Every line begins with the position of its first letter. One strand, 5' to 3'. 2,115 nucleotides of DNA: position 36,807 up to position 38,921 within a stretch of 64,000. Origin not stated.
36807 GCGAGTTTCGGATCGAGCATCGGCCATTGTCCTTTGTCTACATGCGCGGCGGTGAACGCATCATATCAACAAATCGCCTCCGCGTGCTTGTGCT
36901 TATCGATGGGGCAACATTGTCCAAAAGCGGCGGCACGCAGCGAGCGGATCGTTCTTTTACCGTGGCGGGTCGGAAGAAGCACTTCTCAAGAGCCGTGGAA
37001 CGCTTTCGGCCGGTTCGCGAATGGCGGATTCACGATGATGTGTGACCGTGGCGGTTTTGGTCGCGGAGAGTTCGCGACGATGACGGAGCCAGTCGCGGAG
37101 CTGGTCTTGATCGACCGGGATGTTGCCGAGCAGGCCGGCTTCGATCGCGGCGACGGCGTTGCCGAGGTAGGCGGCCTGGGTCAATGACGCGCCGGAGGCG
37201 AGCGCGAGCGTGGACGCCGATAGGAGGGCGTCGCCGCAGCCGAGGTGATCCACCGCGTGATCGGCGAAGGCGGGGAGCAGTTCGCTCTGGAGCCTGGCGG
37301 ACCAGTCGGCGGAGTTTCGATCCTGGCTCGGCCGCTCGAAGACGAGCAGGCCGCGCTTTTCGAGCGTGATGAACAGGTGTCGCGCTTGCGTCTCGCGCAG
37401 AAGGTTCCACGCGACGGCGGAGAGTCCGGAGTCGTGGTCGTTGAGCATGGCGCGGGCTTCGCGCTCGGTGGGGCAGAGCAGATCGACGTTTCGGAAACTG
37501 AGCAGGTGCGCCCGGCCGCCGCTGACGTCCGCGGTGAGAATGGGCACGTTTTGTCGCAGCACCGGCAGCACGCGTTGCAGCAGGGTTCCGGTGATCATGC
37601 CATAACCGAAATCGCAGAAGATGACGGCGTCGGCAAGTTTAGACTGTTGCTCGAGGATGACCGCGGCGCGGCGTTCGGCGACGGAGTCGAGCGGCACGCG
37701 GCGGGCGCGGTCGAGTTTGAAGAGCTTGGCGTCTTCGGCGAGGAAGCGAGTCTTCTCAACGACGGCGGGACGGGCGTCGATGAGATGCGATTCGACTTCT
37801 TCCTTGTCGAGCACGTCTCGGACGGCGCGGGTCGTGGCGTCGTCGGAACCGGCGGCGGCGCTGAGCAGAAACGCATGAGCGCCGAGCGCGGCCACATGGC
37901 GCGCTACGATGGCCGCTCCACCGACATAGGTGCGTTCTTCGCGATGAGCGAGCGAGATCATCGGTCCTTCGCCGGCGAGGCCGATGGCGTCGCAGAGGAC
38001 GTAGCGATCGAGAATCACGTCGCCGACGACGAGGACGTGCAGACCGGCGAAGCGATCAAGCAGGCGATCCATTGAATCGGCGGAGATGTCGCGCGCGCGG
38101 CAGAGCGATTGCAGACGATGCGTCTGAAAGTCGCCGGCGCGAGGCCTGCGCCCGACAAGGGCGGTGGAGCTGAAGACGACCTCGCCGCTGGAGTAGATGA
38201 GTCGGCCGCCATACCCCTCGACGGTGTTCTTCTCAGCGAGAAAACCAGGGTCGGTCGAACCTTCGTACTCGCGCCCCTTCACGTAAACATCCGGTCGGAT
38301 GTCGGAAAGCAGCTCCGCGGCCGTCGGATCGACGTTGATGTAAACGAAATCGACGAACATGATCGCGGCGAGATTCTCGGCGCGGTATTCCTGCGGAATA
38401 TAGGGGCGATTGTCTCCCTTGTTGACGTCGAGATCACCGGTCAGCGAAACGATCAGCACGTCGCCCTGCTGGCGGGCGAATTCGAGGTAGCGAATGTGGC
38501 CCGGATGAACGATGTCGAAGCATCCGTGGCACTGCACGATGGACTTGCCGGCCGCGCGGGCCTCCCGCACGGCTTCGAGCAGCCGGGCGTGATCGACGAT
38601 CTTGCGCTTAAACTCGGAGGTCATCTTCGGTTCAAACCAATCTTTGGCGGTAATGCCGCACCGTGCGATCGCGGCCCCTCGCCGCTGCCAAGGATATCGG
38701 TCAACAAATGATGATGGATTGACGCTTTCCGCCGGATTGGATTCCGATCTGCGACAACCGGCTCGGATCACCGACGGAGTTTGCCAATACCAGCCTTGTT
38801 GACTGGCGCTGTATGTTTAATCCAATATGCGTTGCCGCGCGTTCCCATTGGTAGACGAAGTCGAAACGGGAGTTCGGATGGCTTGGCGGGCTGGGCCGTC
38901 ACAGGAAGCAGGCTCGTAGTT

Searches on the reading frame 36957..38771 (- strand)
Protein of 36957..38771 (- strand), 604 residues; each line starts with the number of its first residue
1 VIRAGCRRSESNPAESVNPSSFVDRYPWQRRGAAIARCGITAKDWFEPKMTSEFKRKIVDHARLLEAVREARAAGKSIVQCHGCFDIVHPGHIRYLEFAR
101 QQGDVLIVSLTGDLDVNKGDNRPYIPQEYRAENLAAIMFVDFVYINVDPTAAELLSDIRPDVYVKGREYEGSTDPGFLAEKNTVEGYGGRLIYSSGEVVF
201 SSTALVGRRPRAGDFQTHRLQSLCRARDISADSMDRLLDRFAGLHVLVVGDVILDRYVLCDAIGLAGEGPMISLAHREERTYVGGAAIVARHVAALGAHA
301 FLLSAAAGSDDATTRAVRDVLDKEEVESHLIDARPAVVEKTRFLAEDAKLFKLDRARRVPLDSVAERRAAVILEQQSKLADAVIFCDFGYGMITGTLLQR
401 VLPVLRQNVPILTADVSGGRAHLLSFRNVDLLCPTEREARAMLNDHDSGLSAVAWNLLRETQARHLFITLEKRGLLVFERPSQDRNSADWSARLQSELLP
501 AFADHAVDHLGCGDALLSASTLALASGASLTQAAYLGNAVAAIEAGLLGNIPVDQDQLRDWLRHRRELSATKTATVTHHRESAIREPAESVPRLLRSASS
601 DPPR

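Call 13: search_protein_families(library=pfam, max_evalue=0.001, proteins=[window:36957-38771:-])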
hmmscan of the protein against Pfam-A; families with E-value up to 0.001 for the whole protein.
window:36957-38771:- (604 aa): 2 families
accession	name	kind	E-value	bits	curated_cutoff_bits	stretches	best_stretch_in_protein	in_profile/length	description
PF00294.29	PfkB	-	1.5e-16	61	25.8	1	245-544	3-289/302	pfkB family carbohydrate kinase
PF01467.32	CTP_transf_like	-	3e-12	47.3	21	1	82-169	3-90/133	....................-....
